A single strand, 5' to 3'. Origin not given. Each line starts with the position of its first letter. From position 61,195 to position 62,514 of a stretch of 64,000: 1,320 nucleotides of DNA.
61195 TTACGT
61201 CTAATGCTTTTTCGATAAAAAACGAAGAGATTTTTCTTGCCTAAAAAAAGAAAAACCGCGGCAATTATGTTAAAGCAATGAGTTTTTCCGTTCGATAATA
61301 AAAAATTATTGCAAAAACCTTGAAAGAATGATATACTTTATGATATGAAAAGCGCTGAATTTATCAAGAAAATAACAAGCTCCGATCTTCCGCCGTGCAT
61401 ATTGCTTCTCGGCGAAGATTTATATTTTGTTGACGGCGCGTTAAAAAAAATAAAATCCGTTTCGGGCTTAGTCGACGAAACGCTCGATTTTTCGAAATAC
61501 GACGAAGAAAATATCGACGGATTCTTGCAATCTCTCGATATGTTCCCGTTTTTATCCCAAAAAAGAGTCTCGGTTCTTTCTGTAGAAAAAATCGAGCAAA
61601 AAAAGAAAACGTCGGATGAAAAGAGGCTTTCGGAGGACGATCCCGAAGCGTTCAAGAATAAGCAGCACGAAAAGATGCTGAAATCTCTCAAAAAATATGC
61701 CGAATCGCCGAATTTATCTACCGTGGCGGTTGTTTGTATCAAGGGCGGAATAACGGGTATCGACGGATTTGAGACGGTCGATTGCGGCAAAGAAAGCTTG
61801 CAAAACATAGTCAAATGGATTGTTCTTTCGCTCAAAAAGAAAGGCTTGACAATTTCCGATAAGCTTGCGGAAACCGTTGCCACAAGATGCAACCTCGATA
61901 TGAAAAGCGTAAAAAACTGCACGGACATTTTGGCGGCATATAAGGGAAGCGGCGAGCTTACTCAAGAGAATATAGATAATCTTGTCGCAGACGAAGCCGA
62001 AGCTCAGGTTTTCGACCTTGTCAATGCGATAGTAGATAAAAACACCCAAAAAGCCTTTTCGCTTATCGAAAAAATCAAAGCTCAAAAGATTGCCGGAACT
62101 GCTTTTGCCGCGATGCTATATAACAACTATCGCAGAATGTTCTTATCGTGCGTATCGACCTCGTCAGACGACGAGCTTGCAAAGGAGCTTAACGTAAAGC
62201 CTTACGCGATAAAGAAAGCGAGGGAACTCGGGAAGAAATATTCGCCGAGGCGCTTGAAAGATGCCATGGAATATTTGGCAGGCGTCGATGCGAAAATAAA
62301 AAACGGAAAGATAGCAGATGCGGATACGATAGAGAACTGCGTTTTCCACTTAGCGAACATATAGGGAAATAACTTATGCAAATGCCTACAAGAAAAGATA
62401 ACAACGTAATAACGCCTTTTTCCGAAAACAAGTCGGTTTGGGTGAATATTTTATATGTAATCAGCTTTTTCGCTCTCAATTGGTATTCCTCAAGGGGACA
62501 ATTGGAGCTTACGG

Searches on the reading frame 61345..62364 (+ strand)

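Call 54: search_protein_families(library=pfam, proteins=[window:61345-62364:+], max_evalue=0.00001)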
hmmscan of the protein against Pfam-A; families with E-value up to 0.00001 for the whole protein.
window:61345-62364:+ (339 aa): 1 family
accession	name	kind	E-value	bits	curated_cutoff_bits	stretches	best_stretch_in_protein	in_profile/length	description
PF21694.2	DNA_pol3_delta_C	-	4.4e-20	72.3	27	1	219-333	1-118/121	DNA polymerase III delta subunit, C-terminal domain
